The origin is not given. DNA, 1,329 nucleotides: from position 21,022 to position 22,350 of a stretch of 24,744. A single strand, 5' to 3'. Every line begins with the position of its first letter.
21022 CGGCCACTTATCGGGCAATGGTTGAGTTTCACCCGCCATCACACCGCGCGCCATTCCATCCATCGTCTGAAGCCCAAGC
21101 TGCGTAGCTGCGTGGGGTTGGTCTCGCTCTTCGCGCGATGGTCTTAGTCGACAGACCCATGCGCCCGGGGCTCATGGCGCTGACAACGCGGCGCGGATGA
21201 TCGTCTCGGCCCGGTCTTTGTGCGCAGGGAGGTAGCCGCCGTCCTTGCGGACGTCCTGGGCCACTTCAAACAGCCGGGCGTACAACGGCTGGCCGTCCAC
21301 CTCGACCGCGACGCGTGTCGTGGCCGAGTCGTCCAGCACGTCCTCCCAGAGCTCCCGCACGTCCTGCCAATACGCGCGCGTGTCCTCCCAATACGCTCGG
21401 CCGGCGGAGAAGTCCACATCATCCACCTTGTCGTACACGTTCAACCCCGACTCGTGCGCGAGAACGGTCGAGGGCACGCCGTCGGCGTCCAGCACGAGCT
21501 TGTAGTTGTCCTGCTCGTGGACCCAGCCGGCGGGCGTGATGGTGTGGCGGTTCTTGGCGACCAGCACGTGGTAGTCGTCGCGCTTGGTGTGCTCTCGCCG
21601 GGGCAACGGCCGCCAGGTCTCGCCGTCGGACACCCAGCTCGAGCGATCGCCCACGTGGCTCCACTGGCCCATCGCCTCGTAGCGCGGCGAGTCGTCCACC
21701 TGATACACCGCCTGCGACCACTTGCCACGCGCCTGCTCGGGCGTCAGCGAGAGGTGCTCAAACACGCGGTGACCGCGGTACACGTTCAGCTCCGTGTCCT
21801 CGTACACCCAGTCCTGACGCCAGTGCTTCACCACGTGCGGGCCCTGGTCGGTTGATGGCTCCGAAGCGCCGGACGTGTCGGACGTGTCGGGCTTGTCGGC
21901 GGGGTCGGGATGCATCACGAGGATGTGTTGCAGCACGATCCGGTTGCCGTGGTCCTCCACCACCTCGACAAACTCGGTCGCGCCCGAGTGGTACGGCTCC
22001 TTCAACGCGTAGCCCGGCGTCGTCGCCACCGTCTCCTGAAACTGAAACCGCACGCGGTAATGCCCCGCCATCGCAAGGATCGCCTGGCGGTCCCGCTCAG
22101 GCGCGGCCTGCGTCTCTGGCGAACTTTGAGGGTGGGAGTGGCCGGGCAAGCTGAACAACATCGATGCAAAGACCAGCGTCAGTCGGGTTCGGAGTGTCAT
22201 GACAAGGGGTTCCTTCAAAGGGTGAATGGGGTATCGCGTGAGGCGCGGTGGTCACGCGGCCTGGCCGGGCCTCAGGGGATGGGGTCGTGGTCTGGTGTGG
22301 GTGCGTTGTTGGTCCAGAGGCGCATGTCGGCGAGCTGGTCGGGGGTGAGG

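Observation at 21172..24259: Putative Fur-type-repressed surface module: PEP-CTERM protein + prepilin-like protein + DUF6607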

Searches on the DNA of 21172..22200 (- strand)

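Call 93: search_rna_families(sources=[L004, L007, L025, L149], threshold=evalue, max_evalue=1)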
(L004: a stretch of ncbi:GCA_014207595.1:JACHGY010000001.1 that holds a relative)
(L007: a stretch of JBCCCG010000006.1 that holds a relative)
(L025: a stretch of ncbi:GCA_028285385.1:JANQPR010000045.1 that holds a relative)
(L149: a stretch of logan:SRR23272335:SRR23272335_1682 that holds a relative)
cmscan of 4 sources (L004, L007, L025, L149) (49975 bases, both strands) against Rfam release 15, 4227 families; matches with E-value up to 1: 0.
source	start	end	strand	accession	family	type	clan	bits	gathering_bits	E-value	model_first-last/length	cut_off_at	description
